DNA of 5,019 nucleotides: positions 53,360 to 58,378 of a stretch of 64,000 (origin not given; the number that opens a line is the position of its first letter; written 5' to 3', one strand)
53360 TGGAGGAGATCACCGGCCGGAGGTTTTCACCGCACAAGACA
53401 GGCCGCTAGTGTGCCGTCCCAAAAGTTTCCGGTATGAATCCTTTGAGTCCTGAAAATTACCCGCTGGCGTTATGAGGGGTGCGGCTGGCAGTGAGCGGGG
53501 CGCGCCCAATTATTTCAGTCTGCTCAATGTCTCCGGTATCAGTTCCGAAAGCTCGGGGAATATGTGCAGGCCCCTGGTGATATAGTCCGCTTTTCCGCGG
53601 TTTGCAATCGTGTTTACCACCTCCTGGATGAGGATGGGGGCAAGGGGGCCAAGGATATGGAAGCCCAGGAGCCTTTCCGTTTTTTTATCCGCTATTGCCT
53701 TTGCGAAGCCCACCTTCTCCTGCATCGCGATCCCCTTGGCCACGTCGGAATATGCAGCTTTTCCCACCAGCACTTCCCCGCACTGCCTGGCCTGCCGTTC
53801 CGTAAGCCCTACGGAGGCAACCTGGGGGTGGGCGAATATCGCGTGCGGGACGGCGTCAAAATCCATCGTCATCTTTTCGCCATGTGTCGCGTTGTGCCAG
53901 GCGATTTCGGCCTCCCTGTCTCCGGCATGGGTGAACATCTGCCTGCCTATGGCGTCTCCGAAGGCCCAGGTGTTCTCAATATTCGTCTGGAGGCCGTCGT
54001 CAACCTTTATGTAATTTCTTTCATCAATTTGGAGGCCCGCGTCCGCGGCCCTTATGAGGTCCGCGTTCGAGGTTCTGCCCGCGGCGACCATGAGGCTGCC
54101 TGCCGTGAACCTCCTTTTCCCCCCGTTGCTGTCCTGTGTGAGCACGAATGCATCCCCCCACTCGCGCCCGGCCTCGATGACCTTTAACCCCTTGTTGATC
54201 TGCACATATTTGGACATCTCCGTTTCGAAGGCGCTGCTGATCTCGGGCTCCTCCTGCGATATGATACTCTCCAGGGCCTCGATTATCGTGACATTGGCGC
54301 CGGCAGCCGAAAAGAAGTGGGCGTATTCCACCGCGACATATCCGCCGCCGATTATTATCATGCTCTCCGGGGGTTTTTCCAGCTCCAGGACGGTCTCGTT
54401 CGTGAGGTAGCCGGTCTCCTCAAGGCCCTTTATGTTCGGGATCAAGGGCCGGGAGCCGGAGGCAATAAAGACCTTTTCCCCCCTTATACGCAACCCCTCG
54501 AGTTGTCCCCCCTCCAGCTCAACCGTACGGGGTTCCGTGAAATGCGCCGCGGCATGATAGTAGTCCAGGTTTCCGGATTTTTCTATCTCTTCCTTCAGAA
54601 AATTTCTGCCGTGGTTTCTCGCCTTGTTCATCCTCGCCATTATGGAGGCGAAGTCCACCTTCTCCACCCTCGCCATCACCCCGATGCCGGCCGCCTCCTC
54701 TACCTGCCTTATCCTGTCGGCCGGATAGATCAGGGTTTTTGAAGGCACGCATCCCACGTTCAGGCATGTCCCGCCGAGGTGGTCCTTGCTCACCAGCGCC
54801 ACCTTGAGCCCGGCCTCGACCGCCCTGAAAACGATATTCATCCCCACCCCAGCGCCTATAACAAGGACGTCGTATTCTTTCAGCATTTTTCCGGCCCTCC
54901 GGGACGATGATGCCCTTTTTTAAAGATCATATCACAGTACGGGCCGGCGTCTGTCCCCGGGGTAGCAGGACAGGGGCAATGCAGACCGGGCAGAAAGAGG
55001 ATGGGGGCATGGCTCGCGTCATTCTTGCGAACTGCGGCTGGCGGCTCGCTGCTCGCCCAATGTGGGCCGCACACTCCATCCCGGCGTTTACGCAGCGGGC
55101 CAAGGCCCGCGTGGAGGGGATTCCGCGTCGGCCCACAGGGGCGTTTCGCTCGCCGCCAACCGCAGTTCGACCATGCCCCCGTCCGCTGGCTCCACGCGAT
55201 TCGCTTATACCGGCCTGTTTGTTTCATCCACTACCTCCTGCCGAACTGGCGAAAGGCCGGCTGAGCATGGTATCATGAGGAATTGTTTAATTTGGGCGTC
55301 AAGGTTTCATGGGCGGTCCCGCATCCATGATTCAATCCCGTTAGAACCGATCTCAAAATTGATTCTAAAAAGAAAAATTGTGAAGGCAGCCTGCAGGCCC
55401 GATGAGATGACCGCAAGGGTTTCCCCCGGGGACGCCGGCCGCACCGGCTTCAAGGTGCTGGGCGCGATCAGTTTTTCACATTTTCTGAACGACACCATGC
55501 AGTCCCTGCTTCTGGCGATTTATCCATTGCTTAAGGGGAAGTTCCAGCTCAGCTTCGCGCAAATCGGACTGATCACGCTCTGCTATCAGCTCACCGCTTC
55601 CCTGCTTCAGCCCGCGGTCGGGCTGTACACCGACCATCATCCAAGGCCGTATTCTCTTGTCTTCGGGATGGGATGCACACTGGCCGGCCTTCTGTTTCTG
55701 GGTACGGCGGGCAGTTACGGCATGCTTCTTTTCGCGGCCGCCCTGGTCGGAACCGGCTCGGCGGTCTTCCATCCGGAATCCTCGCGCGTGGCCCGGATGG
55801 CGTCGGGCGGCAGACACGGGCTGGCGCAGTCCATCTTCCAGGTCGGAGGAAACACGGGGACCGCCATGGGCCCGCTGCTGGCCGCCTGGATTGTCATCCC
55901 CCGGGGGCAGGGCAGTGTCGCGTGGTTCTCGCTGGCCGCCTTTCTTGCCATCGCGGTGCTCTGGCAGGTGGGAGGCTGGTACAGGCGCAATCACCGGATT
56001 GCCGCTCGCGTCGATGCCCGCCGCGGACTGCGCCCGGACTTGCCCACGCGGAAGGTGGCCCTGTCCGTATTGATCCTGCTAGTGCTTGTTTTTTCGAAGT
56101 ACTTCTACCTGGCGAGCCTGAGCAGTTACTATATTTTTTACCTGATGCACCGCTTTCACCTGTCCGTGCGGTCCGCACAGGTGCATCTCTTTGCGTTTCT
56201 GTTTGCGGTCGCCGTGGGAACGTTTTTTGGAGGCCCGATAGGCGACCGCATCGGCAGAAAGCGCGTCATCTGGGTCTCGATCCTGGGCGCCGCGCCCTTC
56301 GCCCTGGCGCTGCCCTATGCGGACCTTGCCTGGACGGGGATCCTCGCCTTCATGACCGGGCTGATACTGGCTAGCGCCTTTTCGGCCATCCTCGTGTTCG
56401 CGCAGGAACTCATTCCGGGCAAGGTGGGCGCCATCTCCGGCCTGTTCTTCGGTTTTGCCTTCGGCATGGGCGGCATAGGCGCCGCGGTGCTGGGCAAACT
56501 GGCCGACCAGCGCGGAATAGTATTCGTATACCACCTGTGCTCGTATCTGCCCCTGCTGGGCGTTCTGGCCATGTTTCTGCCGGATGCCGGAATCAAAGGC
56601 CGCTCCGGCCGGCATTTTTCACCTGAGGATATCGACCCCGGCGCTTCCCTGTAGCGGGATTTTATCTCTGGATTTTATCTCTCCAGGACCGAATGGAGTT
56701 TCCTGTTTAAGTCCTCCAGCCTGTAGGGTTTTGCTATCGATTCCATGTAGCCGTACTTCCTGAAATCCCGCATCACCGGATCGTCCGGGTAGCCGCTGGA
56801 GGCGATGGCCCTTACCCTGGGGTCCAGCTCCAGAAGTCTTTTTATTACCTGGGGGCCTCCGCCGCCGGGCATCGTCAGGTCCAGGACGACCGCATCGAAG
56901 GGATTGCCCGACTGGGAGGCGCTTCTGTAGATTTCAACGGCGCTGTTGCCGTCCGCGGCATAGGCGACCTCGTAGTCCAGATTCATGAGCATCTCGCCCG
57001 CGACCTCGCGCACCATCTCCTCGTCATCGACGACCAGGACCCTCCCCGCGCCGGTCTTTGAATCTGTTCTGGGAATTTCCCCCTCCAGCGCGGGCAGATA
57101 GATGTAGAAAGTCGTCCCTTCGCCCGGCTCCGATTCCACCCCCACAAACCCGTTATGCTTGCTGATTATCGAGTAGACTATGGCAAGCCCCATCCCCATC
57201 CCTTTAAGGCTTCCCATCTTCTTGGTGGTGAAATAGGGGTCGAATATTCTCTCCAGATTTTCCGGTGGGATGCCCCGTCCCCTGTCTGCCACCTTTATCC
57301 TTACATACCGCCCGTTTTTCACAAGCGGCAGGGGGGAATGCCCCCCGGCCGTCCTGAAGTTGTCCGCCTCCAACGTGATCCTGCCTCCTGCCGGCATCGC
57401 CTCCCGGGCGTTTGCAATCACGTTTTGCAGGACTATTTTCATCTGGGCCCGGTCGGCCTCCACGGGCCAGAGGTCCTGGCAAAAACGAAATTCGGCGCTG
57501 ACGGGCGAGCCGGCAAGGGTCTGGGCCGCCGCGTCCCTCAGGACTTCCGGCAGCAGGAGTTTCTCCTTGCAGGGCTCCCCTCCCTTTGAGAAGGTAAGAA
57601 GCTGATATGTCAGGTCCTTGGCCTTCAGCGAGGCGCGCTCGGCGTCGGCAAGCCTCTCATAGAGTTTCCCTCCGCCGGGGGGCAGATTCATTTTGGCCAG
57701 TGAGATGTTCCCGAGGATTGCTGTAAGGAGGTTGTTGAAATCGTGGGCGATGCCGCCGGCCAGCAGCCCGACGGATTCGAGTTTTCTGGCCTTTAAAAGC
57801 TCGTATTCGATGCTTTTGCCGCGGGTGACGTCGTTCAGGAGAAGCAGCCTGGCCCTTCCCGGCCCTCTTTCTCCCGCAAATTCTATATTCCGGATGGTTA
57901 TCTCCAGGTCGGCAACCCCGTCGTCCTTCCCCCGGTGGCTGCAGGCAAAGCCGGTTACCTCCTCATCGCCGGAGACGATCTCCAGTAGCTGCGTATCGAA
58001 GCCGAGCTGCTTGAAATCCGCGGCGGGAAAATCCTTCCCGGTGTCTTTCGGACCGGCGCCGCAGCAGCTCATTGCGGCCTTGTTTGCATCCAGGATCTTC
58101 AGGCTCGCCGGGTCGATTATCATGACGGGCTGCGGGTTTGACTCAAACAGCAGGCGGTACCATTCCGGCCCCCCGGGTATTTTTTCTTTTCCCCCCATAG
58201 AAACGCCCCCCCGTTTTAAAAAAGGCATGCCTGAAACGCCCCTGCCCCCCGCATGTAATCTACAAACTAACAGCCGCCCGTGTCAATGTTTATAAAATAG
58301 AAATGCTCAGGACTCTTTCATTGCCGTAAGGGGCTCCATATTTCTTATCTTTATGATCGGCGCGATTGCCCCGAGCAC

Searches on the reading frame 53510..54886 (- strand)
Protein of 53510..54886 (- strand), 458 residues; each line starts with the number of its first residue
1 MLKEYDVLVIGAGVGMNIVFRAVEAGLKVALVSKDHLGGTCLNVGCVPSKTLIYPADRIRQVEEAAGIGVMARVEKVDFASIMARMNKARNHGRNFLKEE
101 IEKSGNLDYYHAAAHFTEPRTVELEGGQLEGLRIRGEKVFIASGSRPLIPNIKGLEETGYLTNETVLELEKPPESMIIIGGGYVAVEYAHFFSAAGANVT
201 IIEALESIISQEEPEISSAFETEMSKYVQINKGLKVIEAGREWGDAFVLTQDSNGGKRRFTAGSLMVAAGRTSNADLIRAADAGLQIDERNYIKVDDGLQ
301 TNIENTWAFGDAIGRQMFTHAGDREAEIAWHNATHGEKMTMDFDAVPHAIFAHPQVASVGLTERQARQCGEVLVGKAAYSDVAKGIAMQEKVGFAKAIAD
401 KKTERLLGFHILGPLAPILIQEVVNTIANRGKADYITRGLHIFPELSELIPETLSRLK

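Call 63: search_protein_families(library=pfam, proteins=[window:53510-54886:-], max_evalue=0.00001)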
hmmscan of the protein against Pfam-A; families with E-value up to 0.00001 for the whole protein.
window:53510-54886:- (458 aa): 4 families
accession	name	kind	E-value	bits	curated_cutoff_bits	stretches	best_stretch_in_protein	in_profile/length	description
PF07992.20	Pyr_redox_2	-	2e-48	165.8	26.1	1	5-324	1-289/291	Pyridine nucleotide-disulphide oxidoreductase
PF02852.28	Pyr_redox_dim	-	1.7e-24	86.6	25.3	1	346-452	1-108/110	Pyridine nucleotide-disulphide oxidoreductase, dimerisation domain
PF00070.33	Pyr_redox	-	3.4e-12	47.1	22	1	176-236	2-63/82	Pyridine nucleotide-disulphide oxidoreductase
PF13738.12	Pyr_redox_3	-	5e-07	29.7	30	1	134-307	123-302/305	Pyridine nucleotide-disulphide oxidoreductase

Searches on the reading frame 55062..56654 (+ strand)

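Call 44: search_protein_families(library=pfam, proteins=[window:55062-56654:+], max_evalue=0.00001)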
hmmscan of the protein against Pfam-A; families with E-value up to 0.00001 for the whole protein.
window:55062-56654:+ (530 aa): 1 family
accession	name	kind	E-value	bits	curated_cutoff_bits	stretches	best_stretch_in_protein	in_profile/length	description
PF07690.21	MFS_1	-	8.2e-47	160.2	33.4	2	137-473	2-346/347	Major Facilitator Superfamily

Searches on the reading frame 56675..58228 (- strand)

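Call 44: search_protein_families(library=pfam, proteins=[window:56675-58228:-], max_evalue=0.00001)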
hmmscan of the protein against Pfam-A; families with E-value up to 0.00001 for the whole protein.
window:56675-58228:- (517 aa): 3 families
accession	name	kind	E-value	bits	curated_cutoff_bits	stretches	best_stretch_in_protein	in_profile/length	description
PF02518.31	HATPase_c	-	1.2e-24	87.4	26.4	1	259-380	2-109/111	Histidine kinase-, DNA gyrase B-, and HSP90-like ATPase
PF00072.30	Response_reg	-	9.4e-18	64.9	30.2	1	397-511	1-110/111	Response regulator receiver domain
PF00512.31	HisKA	-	7.3e-06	26.4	26.9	0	155-217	4-64/66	His Kinase A (phospho-acceptor) domain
